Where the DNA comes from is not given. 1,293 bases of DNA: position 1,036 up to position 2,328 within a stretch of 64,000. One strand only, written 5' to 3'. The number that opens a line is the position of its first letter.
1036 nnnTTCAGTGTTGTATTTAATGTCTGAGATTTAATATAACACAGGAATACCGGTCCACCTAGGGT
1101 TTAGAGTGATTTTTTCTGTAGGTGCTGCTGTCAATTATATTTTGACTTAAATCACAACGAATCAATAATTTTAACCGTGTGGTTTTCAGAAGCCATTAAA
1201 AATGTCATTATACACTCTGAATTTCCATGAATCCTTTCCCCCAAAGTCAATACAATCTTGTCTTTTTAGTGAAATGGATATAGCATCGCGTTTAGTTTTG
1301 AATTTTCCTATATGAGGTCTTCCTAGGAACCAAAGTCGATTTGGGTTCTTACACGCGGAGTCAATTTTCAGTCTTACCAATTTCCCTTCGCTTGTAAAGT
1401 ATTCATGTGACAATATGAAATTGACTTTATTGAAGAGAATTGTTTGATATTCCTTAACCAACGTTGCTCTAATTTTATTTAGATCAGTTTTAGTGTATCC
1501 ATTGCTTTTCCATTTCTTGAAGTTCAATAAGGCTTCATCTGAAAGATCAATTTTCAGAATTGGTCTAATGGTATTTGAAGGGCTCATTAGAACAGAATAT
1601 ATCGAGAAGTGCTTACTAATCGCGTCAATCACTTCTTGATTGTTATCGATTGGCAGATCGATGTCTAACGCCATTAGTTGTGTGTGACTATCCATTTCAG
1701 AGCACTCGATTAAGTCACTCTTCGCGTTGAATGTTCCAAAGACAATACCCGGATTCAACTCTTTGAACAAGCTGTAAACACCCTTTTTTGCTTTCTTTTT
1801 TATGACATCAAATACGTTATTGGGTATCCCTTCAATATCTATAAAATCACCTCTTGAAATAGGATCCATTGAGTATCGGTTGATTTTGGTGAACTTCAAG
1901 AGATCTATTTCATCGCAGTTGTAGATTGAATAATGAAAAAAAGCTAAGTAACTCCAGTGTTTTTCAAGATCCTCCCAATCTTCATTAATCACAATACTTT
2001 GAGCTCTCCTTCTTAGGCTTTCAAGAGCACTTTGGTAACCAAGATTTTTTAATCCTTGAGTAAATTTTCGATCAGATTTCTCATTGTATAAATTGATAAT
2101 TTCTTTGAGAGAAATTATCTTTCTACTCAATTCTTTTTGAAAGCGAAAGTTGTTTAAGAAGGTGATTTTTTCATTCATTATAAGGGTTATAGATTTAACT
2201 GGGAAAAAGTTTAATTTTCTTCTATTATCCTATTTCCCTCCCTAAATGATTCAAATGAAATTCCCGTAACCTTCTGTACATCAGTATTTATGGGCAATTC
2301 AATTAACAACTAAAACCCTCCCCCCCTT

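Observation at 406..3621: Polymerase-like, then primase-like, then serine recombinase: a candidate self-replicating integrative module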

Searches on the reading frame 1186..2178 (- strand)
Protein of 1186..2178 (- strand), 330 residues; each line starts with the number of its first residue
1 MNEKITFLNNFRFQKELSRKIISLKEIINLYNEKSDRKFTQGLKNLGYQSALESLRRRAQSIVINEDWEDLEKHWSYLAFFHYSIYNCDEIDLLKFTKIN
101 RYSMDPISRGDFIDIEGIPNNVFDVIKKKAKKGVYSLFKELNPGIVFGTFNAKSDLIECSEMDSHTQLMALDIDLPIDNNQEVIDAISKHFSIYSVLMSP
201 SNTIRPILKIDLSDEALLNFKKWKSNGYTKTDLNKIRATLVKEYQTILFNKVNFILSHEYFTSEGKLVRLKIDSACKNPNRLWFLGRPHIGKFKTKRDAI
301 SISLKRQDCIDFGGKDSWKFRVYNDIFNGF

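Call 3: search_protein_families(library=pfam, proteins=[window:1186-2178:-], max_evalue=1)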
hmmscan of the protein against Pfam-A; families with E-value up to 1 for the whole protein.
window:1186-2178:- (330 aa): 1 family
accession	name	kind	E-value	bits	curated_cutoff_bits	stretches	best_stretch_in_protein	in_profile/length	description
PF25400.1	PH_FAN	-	0.048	14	27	1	195-264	55-122/160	FAN protein N-terminal PH domain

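Call 4: search_protein_families(library=phrogs, proteins=[window:1186-2178:-], max_evalue=1)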
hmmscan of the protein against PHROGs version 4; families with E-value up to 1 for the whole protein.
window:1186-2178:- (330 aa): 1 family
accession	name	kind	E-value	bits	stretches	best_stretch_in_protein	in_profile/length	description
phrog_35148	-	unknown function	0.12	13.5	1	118-137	23-42/102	-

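Call 5: search_protein_families(library=ncbifam, proteins=[window:1186-2178:-], max_evalue=1)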
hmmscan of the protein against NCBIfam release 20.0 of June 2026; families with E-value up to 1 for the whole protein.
window:1186-2178:- (330 aa): 0 families

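Call 7: search_solved_structures(query=window:1186-2178:-, max_evalue=10, show_alignments=2)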
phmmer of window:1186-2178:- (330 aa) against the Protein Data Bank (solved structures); distinct sequences matched with E-value up to 10: 7.
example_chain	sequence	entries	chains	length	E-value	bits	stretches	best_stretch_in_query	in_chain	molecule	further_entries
2bj1_A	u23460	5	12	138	0.073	15.1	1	36-126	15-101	NICKEL RESPONSIVE REGULATOR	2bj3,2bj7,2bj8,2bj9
7dma_A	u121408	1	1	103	0.23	13.4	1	184-267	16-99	Flagellar motor switch protein FliM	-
3opu_A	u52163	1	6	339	0.29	13.1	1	91-151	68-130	SpaP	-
4tsh_B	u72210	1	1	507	0.38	12.7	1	91-150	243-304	Surface protein adhesin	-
3qe5_A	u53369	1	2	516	0.39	12.7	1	91-150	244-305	Major cell-surface adhesin PAc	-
7dm9_A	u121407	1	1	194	0.39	12.7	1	183-273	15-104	Flagellar motor switch protein FliM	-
6e3f_A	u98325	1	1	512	0.68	11.9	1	91-151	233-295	Probable cell-surface antigen I/II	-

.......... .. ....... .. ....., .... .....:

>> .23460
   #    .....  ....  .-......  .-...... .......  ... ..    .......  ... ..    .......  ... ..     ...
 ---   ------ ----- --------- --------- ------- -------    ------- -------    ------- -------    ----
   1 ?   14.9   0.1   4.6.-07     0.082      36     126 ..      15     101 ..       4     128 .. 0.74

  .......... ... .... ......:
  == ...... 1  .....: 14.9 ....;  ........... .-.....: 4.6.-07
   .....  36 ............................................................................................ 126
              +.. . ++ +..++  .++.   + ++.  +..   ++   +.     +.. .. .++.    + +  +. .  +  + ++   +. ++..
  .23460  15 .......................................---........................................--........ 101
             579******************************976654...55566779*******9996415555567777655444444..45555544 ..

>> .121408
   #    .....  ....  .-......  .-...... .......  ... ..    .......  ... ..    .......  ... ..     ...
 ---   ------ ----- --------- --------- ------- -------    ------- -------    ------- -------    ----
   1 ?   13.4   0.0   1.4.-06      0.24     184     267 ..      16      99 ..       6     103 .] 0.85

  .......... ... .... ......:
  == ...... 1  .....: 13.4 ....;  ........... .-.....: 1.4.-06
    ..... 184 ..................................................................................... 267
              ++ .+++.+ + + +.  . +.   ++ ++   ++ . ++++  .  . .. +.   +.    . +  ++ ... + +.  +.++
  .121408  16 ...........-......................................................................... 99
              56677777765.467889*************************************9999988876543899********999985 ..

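Call 9: find_homologous_proteins(query=window:1186-2178:-, max_evalue=0.001)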
Query window:1186-2178:- (330 aa): 1 proteins with E <= 0.001 among 1137 candidates.
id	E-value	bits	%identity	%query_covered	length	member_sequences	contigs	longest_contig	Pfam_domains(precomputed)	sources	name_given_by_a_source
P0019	1.8e-218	742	100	100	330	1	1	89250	-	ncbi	ncbi:MAG: hypothetical protein RLP15_08300 [Cryomorphaceae bacterium]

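Call 30: search_protein_representatives(protein=window:1186-2178:-)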
Query: 330 residues. Proteins with E-value up to 0.001 (for the whole library): 5; up to 1e-10: 5; up to 1e-30: 2. The best 5 are listed.
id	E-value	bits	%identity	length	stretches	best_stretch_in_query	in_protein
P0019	5.7e-219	741.7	100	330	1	1-330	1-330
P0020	6.1e-33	130.4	29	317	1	1-315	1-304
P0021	6.2e-28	113.9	32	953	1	5-289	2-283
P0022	1.4e-19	86.5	30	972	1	4-291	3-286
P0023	2.9e-18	82.2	30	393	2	113-317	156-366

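Call 34: search_protein_families(library=pfam, proteins=[P0020, P0021, P0022, P0023], max_evalue=1)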
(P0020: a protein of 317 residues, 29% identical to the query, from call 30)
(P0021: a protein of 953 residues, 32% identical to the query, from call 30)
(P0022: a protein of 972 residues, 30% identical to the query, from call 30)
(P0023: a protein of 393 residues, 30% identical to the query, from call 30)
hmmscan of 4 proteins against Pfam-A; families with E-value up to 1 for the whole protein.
P0020 (317 aa): 1 family
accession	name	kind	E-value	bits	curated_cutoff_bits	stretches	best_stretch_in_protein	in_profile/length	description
PF17639.7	DUF5517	-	0.00088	20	27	1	214-252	52-90/100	Family of unknown function (DUF5517)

P0021 (953 aa): 0 families

P0022 (972 aa): 0 families

P0023 (393 aa): 1 family
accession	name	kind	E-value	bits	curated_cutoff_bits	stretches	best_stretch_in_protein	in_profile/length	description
PF24701.1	DUF7664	-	0.16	12.6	27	1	337-373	16-52/98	Domain of unknown function (DUF7664)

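Call 45: predict_structure(alignment_id=A2)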
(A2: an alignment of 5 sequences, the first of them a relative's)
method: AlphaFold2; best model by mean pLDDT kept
length: 330 residues; sequences in the alignment: 5
mean_pLDDT: 78.9   pTM: 0.76
mean pLDDT of the five models: 78.9, 78.0, 76.3, 73.3, 72.7
residues with pLDDT >= 90: 79; 70-90: 175; 50-70: 59; < 50: 17
segments of 3 or more residues with pLDDT < 50: 316-330
pLDDT, mean of each block of 10 residues (from residue 1): 71 63 85 89 89 89 93 90 79 77 73 87 91 83 77 54 71 84 93 87 85 88 66 73 85 92 92 63 72 79 89 59 34
secondary structure, 60 per line:
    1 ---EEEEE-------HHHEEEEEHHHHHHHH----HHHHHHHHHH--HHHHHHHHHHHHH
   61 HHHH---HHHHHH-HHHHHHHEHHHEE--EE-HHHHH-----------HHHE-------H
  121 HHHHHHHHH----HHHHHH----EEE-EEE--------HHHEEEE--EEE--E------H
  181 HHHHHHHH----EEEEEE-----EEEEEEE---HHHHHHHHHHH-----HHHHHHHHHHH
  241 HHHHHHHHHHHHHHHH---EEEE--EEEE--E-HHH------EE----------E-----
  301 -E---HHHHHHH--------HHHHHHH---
elements in order: E4-8 E19-23 H24-31 H36-45 H48-64 H68-73 H75-81 H93-97 H120-129 H134-139 E144-146 E148-150 E162-165 E168-170 H180-188 E193-198 E204-210 H214-224 H230-256 E260-263 E266-269 H306-312 H321-327

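Call 49: fold_search(model_id=the predicted structure, library=pdb)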
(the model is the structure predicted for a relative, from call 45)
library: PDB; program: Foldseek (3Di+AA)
matches with E <= 10: 186; with E <= 0.001: 0
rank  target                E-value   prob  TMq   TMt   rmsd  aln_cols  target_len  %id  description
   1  5dmu                  7.7e-02  0.16  0.15  0.16  16.5       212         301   16  Structure of the NHEJ polymerase from Methanocella paludicola (released 2015-10-07)
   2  2iru_B                8.1e-02  0.38  0.23  0.26  14.7       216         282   10  Crystal Structure of the Polymerase Domain from Mycobacterium tuberculosis Ligase D (released 2007-01-02)
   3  2iry_B                1.2e-01  0.35  0.22  0.25  10.3       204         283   11  Crystal Structure of the Polymerase Domain from Mycobacterium tuberculosis Ligase D with dGTP and Manganese. (released 2007-01-02)
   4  6sa1_A                2.4e-01  0.30  0.20  0.20   9.3       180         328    9  Post catalytic complex of Prim-PolC from Mycobacterium smegmatis with gapped DNA and 3'-dUTP (released 2020-11-18)
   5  7nqd_A                2.8e-01  0.30  0.19  0.28  11.4       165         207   10  Prim-Pol Domain of CRISPR-associated Prim-Pol (CAPP) from Marinitoga sp. 1137 (released 2022-05-04)
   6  6sa1_D                3.0e-01  0.23  0.21  0.21  18.3       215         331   11  Post catalytic complex of Prim-PolC from Mycobacterium smegmatis with gapped DNA and 3'-dUTP (released 2020-11-18)
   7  2iry_A                3.0e-01  0.20  0.22  0.24  15.1       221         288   11  Crystal Structure of the Polymerase Domain from Mycobacterium tuberculosis Ligase D with dGTP and Manganese. (released 2007-01-02)
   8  5op0_A                3.5e-01  0.25  0.22  0.22  18.8       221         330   10  Structure of Prim-PolC from Mycobacterium smegmatis (released 2017-11-15)
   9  6sa0_A                3.7e-01  0.30  0.21  0.21  12.4       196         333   10  Ternary complex of Prim-PolC from Mycobacterium smegmatis with 2nt gapped DNA and UpNHpp (released 2020-11-18)
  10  2irx                  3.9e-01  0.15  0.22  0.25  15.8       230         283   10  Crystal Structure of the Polymerase Domain from Mycobacterium tuberculosis Ligase D with GTP and Manganese. (released 2007-01-02)
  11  5op0_B                4.6e-01  0.21  0.22  0.22  18.8       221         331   10  Structure of Prim-PolC from Mycobacterium smegmatis (released 2017-11-15)
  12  9nda_A                4.6e-01  0.06  0.14  0.14  15.1       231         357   10  The rigid portion of Cryo-EM structure of Herpesvirus Helicase-Primase complex with amenamevir (released 2025-08-13)
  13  3pky_B                5.2e-01  0.18  0.20  0.22   8.2       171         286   10  Polymerase Domain from Mycobacterium tuberculosis Ligase D in complex with DNA, UTP and Manganese. (released 2011-02-16)
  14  9f26_A                5.8e-01  0.09  0.16  0.15  14.3       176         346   10  Crystal structure of the PriS_PriL-Rpa2WH ternary complex from P. abyssi (released 2024-12-04)
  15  4mky_A                8.0e-01  0.18  0.22  0.25   8.6       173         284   10  Polymerase Domain from Mycobacterium tuberculosis Ligase D in complex with an annealed double-strand DNA break. (released 2013-12-11)
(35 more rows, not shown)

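Call 61: find_related_loci(query=A2, collection=metagenome_contigs, flank=10000)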
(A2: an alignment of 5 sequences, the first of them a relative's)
Query A2 (330 aa) in metagenome_contigs; peptide patterns used: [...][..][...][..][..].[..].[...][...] (x = any residue, [..] = any of these).
164 stretches matched a pattern; 4 encode a relative of the query (tblastn E <= 1e-3); 4 distinct loci.
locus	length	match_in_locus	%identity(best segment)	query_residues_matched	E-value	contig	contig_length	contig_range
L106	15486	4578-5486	29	2-315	8e-42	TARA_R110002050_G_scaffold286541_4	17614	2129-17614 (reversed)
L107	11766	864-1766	30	4-315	2e-38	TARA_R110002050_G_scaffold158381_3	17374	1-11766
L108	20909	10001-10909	27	2-315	8e-38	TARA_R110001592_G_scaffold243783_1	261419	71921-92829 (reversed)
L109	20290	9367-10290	27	3-322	1e-20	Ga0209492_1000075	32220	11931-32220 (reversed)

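Call 62: find_related_loci(query=A2, collection=viral_contigs, flank=10000)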
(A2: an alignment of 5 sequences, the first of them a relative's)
Query A2 (330 aa) in viral_contigs; peptide patterns used: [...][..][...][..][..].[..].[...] (x = any residue, [..] = any of these).
66 stretches matched a pattern; 1 encode a relative of the query (tblastn E <= 1e-3); 1 distinct loci.
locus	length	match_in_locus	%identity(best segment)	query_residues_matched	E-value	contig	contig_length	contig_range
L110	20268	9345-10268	27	3-322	4e-21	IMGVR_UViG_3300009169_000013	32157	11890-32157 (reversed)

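Call 64: search_protein_families(library=pfam, proteins=[L106:2821-3522:+, L106:3785-4333:+, L106:6589-7092:+, L106:7085-7927:+, L106:7924-11304:+, L106:11301-12053:+, L107:2167-5364:-, L107:5357-8263:-, L108:6590-8005:-, L108:12503-14206:-], max_evalue=0.001)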
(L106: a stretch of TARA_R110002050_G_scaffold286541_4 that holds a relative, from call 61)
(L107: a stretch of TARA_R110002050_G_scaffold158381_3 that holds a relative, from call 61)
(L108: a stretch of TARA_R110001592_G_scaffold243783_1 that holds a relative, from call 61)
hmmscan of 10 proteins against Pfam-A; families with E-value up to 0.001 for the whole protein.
L106:2821-3522:+ (233 aa): 0 families

L106:3785-4333:+ (182 aa): 1 family
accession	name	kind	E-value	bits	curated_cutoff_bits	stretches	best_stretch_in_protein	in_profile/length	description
PF13361.12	UvrD_C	-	4e-06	26.9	25.6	1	74-147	276-347/350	UvrD-like helicase C-terminal domain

L106:6589-7092:+ (167 aa): 2 families
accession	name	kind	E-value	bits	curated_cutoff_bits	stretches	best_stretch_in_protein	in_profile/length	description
PF18306.6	LDcluster4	-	2.2e-40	138.2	26.3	1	2-155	2-145/151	SLOG cluster4 family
PF03641.19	Lysine_decarbox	-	9.1e-05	23.1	27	1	45-121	1-75/131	Possible lysine decarboxylase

L106:7085-7927:+ (280 aa): 1 family
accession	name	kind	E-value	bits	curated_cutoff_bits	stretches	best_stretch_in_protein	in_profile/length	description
PF01522.26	Polysacc_deac_1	-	5.7e-25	88.1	23.1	1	57-242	2-122/124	Polysaccharide deacetylase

L106:7924-11304:+ (1126 aa): 8 families
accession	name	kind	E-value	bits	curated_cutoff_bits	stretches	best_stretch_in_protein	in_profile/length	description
PF13489.12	Methyltransf_23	-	2.3e-09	37.7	27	1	941-1043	20-123/164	Methyltransferase domain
PF00535.33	Glycos_transf_2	-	2e-08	34.8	23.3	1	6-110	3-102/168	Glycosyl transferase family 2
PF08241.18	Methyltransf_11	-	3.6e-08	34.4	21.2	1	948-1036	1-95/95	Methyltransferase domain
PF13847.12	Methyltransf_31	-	4.4e-07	30.1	27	1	945-1060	5-125/145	Methyltransferase domain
PF08242.18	Methyltransf_12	-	8.3e-07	30.1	30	1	948-1034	1-98/98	Methyltransferase domain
PF13649.12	Methyltransf_25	-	1.9e-06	28.9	27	1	947-1032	1-97/97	Methyltransferase domain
PF00891.24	Methyltransf_2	-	5e-05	23.2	22.3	1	929-1036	48-164/210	O-methyltransferase domain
PF03848.20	TehB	-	0.00059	19.8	20.4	0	932-1040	19-137/193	Tellurite resistance protein TehB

L106:11301-12053:+ (250 aa): 2 families
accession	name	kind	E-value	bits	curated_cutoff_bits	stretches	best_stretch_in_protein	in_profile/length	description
PF13469.12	Sulfotransfer_3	-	1.2e-12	49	27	1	9-211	1-215/216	Sulfotransferase family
PF00685.33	Sulfotransfer_1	-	1.7e-07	31.3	22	1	10-216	4-185/255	Sulfotransferase domain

L107:2167-5364:- (1065 aa): 1 family
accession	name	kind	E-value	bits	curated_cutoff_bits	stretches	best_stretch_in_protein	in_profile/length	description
PF25794.1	SACS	-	2.2e-20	73.9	32.8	2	70-132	70-131/247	Sacsin domain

L107:5357-8263:- (968 aa): 4 families
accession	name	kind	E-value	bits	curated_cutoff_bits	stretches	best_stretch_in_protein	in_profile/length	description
PF00271.37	Helicase_C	-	1.2e-25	90.4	23.5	1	469-580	2-110/110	Helicase conserved C-terminal domain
PF00176.29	SNF2-rel_dom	-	1.7e-22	80.4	24.9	1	97-386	17-254/290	SNF2-related domain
PF04851.21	ResIII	-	2.6e-08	34.4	22.5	1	91-246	17-163/164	Type III restriction enzyme, res subunit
PF00270.35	DEAD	-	4.7e-08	33.4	26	1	96-248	13-162/167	DEAD/DEAH box helicase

L108:6590-8005:- (471 aa): 5 families
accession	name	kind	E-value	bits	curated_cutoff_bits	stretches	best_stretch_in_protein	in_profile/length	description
PF03811.18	Zn_ribbon_InsA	-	2.2e-12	46.9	26.1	2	412-441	6-35/35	InsA N-terminal domain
PF05129.18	Zn_ribbon_Elf1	-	1.9e-08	34.7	29.8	1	397-450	7-62/79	Transcription elongation factor Elf1 like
PF23451.1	Zn_ribbon_PaaD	-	1e-05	25.5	27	0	408-442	11-47/53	PaaD zinc beta ribbon domain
PF09723.15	Zn_ribbon_8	-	0.00038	20.9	34.4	0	373-391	4-22/41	Zinc ribbon domain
PF24440.1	DUF7559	-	0.00065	20.3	27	0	348-360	32-44/52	Family of unknown function (DUF7559)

L108:12503-14206:- (567 aa): 2 families
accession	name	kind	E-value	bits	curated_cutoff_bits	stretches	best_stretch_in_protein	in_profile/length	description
PF07508.19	Recombinase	-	2e-19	70.2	21.1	1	242-324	3-101/102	Recombinase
PF00239.26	Resolvase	-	2.1e-13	51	23.3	1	69-190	2-116/145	Resolvase, N terminal domain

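Call 65: search_protein_families(library=pfam, proteins=[L109:1-3391:-, L109:3447-4616:-, L109:12279-12896:+, L109:15239-15934:+, L109:16238-17617:-, L109:19388-20290:-], max_evalue=0.01)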
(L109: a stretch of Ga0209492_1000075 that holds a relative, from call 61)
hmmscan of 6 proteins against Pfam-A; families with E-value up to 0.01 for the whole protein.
L109:1-3391:- (1130 aa): 1 family
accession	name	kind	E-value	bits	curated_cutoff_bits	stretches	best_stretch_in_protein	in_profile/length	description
PF01391.23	Collagen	-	5e-21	74.7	27.2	4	875-930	1-56/60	Collagen triple helix repeat (20 copies)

L109:3447-4616:- (389 aa): 3 families
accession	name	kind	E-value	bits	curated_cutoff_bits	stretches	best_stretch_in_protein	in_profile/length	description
PF04466.19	Terminase_3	-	4.7e-29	101.8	23.2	1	24-207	4-201/201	Phage terminase large subunit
PF03237.21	Terminase_6N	-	2.6e-10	40.8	22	1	29-216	4-208/215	Terminase large subunit, T4likevirus-type, N-terminal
PF17288.8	Terminase_3C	-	0.00031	21.6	26.7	1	307-373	75-152/155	Terminase RNAseH like domain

L109:12279-12896:+ (205 aa): 0 families

L109:15239-15934:+ (231 aa): 2 families
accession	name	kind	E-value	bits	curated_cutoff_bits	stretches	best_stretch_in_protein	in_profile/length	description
PF01555.25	N6_N4_Mtase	-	9.5e-32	111.2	26.7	1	28-223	1-219/221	DNA methylase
PF01170.24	UPF0020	-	0.0057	16.8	22.3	0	21-38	113-132/197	RMKL-like, methyltransferase domain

L109:16238-17617:- (459 aa): 0 families

L109:19388-20290:- (300 aa): 2 families
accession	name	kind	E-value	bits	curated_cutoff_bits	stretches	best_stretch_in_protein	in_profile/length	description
PF04860.17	Phage_portal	-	3.9e-05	23.4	39.1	1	30-282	52-271/321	Phage portal protein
PF09097.16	Phage-tail_1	-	0.0072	16.6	27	0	41-120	11-87/196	Baseplate structural protein, domain 1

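Call 66: search_protein_families(library=phrogs, proteins=[P0020, P0021, P0022, P0023], max_evalue=0.1)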
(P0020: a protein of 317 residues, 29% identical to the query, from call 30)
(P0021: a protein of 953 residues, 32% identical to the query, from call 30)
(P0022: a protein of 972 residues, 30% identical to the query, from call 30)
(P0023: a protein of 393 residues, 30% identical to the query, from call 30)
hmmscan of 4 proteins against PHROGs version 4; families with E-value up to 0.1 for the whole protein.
P0020 (317 aa): 1 family
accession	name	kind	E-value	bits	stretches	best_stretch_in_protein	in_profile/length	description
phrog_4746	-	unknown function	0.0068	17.8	1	211-251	50-90/100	-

P0021 (953 aa): 0 families

P0022 (972 aa): 2 families
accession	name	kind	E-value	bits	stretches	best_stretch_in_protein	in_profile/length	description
phrog_1156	-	DNA, RNA and nucleotide metabolism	0.00013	21.6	1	629-777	524-672/855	DNA primase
phrog_9847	-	unknown function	0.04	15.4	0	325-360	47-82/83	-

P0023 (393 aa): 1 family
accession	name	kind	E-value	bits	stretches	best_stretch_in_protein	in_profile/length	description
phrog_761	-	other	0.023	15.3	1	26-72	140-186/362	thymidylate kinase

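Call 67: search_solved_structures(query=P0022, max_evalue=10, show_alignments=2)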
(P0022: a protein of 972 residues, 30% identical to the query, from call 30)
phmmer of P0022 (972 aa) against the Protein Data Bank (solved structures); distinct sequences matched with E-value up to 10: 1.
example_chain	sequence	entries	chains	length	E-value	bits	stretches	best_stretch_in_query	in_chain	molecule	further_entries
5m0a_A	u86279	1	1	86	0.34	12.2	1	300-349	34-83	Fibronectin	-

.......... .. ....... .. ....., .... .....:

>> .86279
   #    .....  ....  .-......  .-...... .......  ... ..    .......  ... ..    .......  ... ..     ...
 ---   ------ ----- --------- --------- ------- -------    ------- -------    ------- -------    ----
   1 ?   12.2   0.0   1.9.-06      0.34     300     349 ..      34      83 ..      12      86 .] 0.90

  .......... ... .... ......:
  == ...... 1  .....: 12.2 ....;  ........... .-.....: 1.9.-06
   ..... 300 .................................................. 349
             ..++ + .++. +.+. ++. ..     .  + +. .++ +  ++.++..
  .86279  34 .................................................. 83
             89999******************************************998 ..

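Call 81: find_encoding_contigs(protein=P0019, flank=10000, max_places=2)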
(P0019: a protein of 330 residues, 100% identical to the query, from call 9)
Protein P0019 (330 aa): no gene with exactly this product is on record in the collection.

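Call 86: search_solved_structures(query=A2, max_evalue=10, show_alignments=3)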
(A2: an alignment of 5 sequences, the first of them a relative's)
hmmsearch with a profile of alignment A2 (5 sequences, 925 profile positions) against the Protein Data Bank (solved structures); distinct sequences matched with E-value up to 10: 0.
